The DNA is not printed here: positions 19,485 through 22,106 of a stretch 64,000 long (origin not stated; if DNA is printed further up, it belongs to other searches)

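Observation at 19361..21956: Large Q-rich/(GNA)n repeat protein with a unique 580-aa C-terminal domain and a 250-bp AT-rich upstream region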

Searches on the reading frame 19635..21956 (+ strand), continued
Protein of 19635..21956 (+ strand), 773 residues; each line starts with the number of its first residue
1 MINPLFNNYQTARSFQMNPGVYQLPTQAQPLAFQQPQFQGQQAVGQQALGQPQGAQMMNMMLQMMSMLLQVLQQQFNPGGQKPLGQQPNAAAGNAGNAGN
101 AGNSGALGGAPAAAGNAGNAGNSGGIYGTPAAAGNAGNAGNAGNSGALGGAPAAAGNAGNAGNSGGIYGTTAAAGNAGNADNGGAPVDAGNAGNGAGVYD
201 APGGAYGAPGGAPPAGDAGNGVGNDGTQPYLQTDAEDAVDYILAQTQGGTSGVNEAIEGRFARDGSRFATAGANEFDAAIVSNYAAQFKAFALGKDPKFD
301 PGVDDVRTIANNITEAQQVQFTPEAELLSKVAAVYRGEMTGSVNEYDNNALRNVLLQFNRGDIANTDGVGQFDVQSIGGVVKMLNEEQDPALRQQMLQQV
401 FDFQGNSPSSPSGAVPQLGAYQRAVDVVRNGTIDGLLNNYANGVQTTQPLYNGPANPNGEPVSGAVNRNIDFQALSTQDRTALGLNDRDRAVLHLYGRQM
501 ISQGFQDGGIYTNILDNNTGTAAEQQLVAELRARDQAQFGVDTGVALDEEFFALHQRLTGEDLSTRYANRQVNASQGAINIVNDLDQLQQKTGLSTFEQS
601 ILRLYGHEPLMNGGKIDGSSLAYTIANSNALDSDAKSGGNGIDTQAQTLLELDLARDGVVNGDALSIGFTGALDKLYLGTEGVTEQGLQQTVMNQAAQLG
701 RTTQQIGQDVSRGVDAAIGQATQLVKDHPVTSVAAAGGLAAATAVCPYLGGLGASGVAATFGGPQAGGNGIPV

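Call 63: find_encoding_contigs(protein=P0017, flank=10000, max_places=1)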
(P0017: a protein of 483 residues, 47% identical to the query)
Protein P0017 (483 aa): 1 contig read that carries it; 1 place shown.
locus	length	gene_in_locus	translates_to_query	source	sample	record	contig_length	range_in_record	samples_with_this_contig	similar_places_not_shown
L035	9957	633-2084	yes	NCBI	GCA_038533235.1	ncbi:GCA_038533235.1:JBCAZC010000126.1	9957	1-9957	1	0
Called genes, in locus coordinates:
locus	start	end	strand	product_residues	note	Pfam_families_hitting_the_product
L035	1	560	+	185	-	?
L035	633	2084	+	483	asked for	-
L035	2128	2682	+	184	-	-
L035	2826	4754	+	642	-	PF04107:GCS2, PF00571:CBS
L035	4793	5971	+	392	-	PF24827:AstE_AspA_cat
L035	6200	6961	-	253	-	-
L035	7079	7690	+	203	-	PF01935:DUF87 (weak)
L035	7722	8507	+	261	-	PF00106:adh_short, PF08659:KR, PF13561:adh_short_C2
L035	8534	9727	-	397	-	PF09995:MPAB_Lcp_cat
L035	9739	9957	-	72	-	?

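Call 65: fold_search(model_id=the predicted structure, library=viral)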
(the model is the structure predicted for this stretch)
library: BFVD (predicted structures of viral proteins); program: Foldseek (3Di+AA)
matches with E <= 10: 19; with E <= 0.001: 0
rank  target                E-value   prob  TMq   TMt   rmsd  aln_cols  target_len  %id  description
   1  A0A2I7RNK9            8.4e-01  0.06  0.13  0.11  25.0       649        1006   13  Uncharacterized protein [Vibrio phage 1.204.O._10N.222.46.F12]
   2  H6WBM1                1.1e+00  0.04  0.08  0.10  24.0       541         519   13  Phage tail-related protein [Rhodobacter phage RcapNL]
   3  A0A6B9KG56            2.2e+00  0.03  0.08  0.09  19.3       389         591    9  Uncharacterized protein [Atrato Chu-like virus 5]
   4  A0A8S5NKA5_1          3.5e+00  0.02  0.10  0.10  23.0       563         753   11  Tail tape measure [Siphoviridae sp. ctK0l2]
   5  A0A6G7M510            3.5e+00  0.02  0.07  0.12  20.6       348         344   11  Nucleoprotein [Grapevine associated cogu-like virus 1]
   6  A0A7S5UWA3            4.1e+00  0.02  0.10  0.08  35.2      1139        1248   12  (no name in the UniProt tables at hand)
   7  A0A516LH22            4.3e+00  0.01  0.08  0.07  32.9       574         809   12  (no name in the UniProt tables at hand)
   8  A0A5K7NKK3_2          4.9e+00  0.03  0.09  0.07  20.1       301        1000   10  (no name in the UniProt tables at hand)
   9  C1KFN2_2              4.9e+00  0.02  0.06  0.05  30.5       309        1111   12  Putative tail fibre protein [Lactobacillus phage Lb338-1]
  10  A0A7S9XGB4            5.7e+00  0.01  0.08  0.07  30.3       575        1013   14  Uncharacterized protein [Virus NIOZ-UU157]
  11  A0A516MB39            6.0e+00  0.01  0.09  0.06  28.3       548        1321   13  (no name in the UniProt tables at hand)
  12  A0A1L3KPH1            6.2e+00  0.02  0.10  0.16  20.1       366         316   10  Putative nucleoprotein [Hubei bunya-like virus 3]
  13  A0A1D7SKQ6            6.7e+00  0.01  0.06  0.05  26.6       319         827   15  Baseplate hub subunit tail lysozyme [Cyanophage S-RIM14]
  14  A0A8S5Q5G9            7.0e+00  0.02  0.07  0.15  19.8       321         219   10  Uncharacterized protein [Podoviridae sp. ctza028]
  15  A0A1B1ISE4            7.9e+00  0.01  0.08  0.09  26.6       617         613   10  (no name in the UniProt tables at hand)
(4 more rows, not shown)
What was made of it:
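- On Phage tail fibre / phage structural protein: BFVD best E 0.84 (call 65).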

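Call 66: search_protein_families(library=padloc, proteins=[window:19635-21956:+], max_evalue=0.01)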
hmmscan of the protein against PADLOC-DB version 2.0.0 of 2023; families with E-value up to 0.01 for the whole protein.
window:19635-21956:+ (773 aa): 0 families

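Call 72: search_protein_families(library=pfam, proteins=[L016:5202-6737:-, L016:6610-7410:-, L016:7187-7597:-, L016:8445-9233:-, L016:10855-11706:-, L016:11707-12489:-, L016:12491-13318:-, L016:13408-14916:+, L016:14921-16453:+, L016:4098-5117:-], max_evalue=0.0001)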
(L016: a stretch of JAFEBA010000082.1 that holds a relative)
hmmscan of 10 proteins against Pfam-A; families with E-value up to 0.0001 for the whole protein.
L016:5202-6737:- (511 aa): 5 families
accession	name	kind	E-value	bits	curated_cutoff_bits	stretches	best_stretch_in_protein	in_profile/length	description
PF08323.17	Glyco_transf_5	-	4.2e-63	213.7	22.7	1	51-268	1-239/239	Starch synthase catalytic domain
PF00534.26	Glycos_transf_1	-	1.9e-15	57.3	26.4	1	315-470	6-159/172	Glycosyl transferases group 1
PF13692.12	Glyco_trans_1_4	-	4e-13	50.3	27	1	325-469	2-142/142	Glycosyl transferases group 1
PF13439.12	Glyco_transf_4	-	1.1e-11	45.5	28.5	1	66-255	2-150/170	Glycosyltransferase Family 4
PF13579.12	Glyco_trans_4_4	-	1.3e-08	35.8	29.7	1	66-256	1-145/158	Glycosyl transferase 4-like domain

L016:6610-7410:- (266 aa): 0 families

L016:7187-7597:- (136 aa): 1 family
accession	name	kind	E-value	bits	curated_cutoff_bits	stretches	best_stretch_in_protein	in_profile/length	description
PF03776.19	MinE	-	4.8e-14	52.5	25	1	23-77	1-54/68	Septum formation topological specificity factor MinE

L016:8445-9233:- (262 aa): 3 families
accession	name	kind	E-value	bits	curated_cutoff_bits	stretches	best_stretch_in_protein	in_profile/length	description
PF03775.22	MinC_C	-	8.1e-27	93.7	33.2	1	158-258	2-101/102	Septum formation inhibitor MinC, C-terminal domain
PF22642.1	MinC_N_1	-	1.6e-08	35.2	27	1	11-73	1-66/78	Cell-division inhibitor MinC, N-terminal domain-like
PF05209.18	MinC_N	-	2.9e-05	24.5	27.3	1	11-74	1-64/71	Septum formation inhibitor MinC, N-terminal domain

L016:10855-11706:- (283 aa): 1 family
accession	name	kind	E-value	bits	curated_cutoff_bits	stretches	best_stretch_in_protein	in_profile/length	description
PF01416.25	PseudoU_synth_1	-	3.4e-27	95.5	23.3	2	157-272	1-107/108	tRNA pseudouridine synthase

L016:11707-12489:- (260 aa): 1 family
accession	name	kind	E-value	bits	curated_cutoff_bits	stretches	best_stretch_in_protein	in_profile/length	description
PF02361.21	CbiQ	-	3.2e-33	115.6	25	1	14-224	2-210/216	Cobalt transport protein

L016:12491-13318:- (275 aa): 2 families
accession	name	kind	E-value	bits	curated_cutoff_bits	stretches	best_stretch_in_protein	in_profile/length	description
PF14748.11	P5CR_dimer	-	7.8e-38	129.4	25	1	164-267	1-104/105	Pyrroline-5-carboxylate reductase dimerisation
PF03807.23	F420_oxidored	-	7.3e-18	65.4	21.6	1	6-101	1-94/94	NADP oxidoreductase coenzyme F420-dependent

L016:13408-14916:+ (502 aa): 11 families
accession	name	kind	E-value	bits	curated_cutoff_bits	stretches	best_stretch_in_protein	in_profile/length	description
PF01593.30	Amino_oxidase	-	1.5e-38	133.7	19.8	1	13-485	2-442/443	Flavin containing amine oxidoreductase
PF01266.30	DAO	-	6.3e-16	59.3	27.9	1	4-275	1-201/353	FAD dependent oxidoreductase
PF13450.12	NAD_binding_8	-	4.6e-14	52.9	21.9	1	7-61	1-55/68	NAD(P)-binding Rossmann-like domain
PF12831.13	FAD_oxidored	-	6e-12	46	27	1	5-71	2-68/416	FAD dependent oxidoreductase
PF07992.20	Pyr_redox_2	-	9.8e-11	42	26.1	1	4-40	2-39/291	Pyridine nucleotide-disulphide oxidoreductase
PF00890.30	FAD_binding_2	-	1.9e-09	37.7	20.4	1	4-41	1-38/414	FAD binding domain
PF00070.33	Pyr_redox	-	1.6e-07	32.1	22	0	4-35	1-32/82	Pyridine nucleotide-disulphide oxidoreductase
PF13738.12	Pyr_redox_3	-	2.9e-07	30.5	30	1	6-35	1-31/305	Pyridine nucleotide-disulphide oxidoreductase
PF01494.25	FAD_binding_3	-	7.2e-07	29.2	22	1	4-34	3-33/349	FAD binding domain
PF03486.20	HI0933_like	-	1.5e-06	28.3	50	1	4-38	2-36/244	HI0933-like protein Rossmann domain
PF01946.23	Thi4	-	4.5e-06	26.5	26.2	1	3-40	18-56/235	Thi4 family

L016:14921-16453:+ (510 aa): 9 families
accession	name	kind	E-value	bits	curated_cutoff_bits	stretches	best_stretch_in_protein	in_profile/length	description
PF01593.30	Amino_oxidase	-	2.9e-32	113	19.8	1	12-495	1-442/443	Flavin containing amine oxidoreductase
PF01266.30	DAO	-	2.2e-15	57.5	27.9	1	5-39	2-41/353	FAD dependent oxidoreductase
PF13450.12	NAD_binding_8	-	1.5e-12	48.1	21.9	1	7-69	1-66/68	NAD(P)-binding Rossmann-like domain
PF00890.30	FAD_binding_2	-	3.4e-11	43.4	20.4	1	5-42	2-39/414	FAD binding domain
PF07992.20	Pyr_redox_2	-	1.8e-10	41.1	26.1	1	4-43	2-42/291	Pyridine nucleotide-disulphide oxidoreductase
PF00070.33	Pyr_redox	-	2.1e-09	38.2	22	0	5-35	2-32/82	Pyridine nucleotide-disulphide oxidoreductase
PF03486.20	HI0933_like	-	1.3e-08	35.1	50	0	4-41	2-39/244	HI0933-like protein Rossmann domain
PF12831.13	FAD_oxidored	-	3.3e-08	33.7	27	1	4-42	1-39/416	FAD dependent oxidoreductase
PF01494.25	FAD_binding_3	-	5.7e-07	29.5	22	1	4-44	3-45/349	FAD binding domain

L016:4098-5117:- (339 aa): 1 family
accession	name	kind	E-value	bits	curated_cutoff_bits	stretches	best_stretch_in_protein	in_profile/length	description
PF00296.26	Bac_luciferase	-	2.6e-53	181.9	27.9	1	11-305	20-314/314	Luciferase-like monooxygenase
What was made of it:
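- In six related Vulcanimicrobiota genomes the B-only gene sits next to minCDE, which hints at a cytoplasmic role (call 72). minCDE neighbours the gene in Vulcanimicrobiota (call 72).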

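Call 91: search_protein_families(library=phrogs, proteins=[window:19635-21956:+], max_evalue=0.01)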
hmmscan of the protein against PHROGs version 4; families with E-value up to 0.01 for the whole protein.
window:19635-21956:+ (773 aa): 0 families

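Call 98: predict_structure(alignment_id=A6)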
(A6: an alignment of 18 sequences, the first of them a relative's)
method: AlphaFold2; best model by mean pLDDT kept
length: 512 residues; sequences in the alignment: 18
mean_pLDDT: 62.7   pTM: 0.52
mean pLDDT of the five models: 62.7, 62.0, 61.6, 60.0, 59.7
residues with pLDDT >= 90: 183; 70-90: 52; 50-70: 41; < 50: 236
segments of 3 or more residues with pLDDT < 50: 1-132, 160-208, 210-232, 473-479, 488-512
pLDDT, mean of each block of 10 residues (from residue 1): 31 28 29 28 31 28 30 28 29 29 29 36 38 57 63 57 35 34 34 36 40 33 31 72 88 92 96 96 98 97 98 98 95 95 97 89 95 89 89 88 92 93 93 96 96 94 84 49 51 37 29 36
secondary structure, 60 per line:
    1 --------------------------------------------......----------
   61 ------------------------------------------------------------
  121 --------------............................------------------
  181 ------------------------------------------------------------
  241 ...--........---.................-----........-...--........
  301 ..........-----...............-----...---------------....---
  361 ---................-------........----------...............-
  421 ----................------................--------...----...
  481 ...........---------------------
elements in order: H45-50 H135-162 H246-253 H257-273 H279-286 H293-310 H316-330 H354-357 H364-379 H387-394 H405-419 H425-440 H447-462 H478-491
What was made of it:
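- Tried and rejected: The tail does not dock confidently onto domain B in a Myxococcota homologue (call 98).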

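Call 100: fold_search(model_id=the predicted structure, library=pdb)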
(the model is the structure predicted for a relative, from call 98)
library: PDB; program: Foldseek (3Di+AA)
matches with E <= 10: 146; with E <= 0.001: 0
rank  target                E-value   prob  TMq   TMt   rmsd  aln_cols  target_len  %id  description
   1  6xtz                  2.5e-01  0.04  0.07  0.08  27.7       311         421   12  Structure of Dally-like protein in complex with O-palmitoleoyl serine (released 2020-07-29)
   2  5xqx_B                8.4e-01  0.06  0.10  0.16  16.4       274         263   12  Human CDK8-CYCC in complex with compound 4: N-methyl-4-(4-pyridyl)-1H-pyrrole-2-carboxamide (released 2017-08-09)
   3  5cwi                  9.7e-01  0.06  0.09  0.17  18.8       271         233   12  Crystal structure of de novo designed helical repeat protein DHR18 (released 2015-12-16)
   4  5uq9_B                1.2e+00  0.05  0.11  0.12  20.0       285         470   11  Crystal structure of 6-phosphogluconate dehydrogenase with ((4R,5R)-5-(hydroxycarbamoyl)-2,2-dimethyl-1,3-dioxolan-4-y (released 2018-08-22)
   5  8z6d_A                1.4e+00  0.06  0.11  0.20  15.9       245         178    8  Structure of transcriptional regulator TetR1 (released 2025-04-23)
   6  4ywt_C                1.5e+00  0.02  0.08  0.09  24.4       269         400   12  Crystal structure of full-length glypican-1 core protein after controlled crystal dehydration to 87% relative humidity (released 2015-07-29)
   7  8k84_A                1.6e+00  0.09  0.11  0.24  13.7       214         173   14  De novo design protein -N3 (released 2024-07-31)
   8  8dq5_B                1.7e+00  0.04  0.10  0.15  18.0       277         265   10  X-ray crystal structure of Flavobacterium johnsoniae dimanganese(II) class Id ribonucleotide reductase T191I variant (released 2023-07-26)
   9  5q0k_A                1.7e+00  0.03  0.08  0.15  20.8       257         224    9  Ligand binding to FARNESOID-X-RECEPTOR (released 2017-07-05)
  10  8k84_B                1.8e+00  0.08  0.11  0.24  12.5       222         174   14  De novo design protein -N3 (released 2024-07-31)
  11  5q0t_A                2.0e+00  0.03  0.09  0.16  20.5       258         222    9  Ligand binding to FARNESOID-X-RECEPTOR (released 2017-07-05)
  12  5mqq_B                2.1e+00  0.04  0.10  0.18  16.3       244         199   11  Transcriptional repressor AmtR of corynebacterium glutamicum (released 2017-03-15)
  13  5mqq_D                2.1e+00  0.03  0.09  0.18  16.5       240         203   11  Transcriptional repressor AmtR of corynebacterium glutamicum (released 2017-03-15)
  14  2w90_A                2.2e+00  0.06  0.14  0.14  14.5       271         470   10  Geobacillus stearothermophilus 6-phosphogluconate dehydrogenase with bound 6- phosphogluconate (released 2009-04-07)
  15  6s4u_B                2.2e+00  0.02  0.08  0.14  20.0       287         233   11  LXRbeta ligand binding domain in comlpex with small molecule inhibitors (released 2019-11-27)
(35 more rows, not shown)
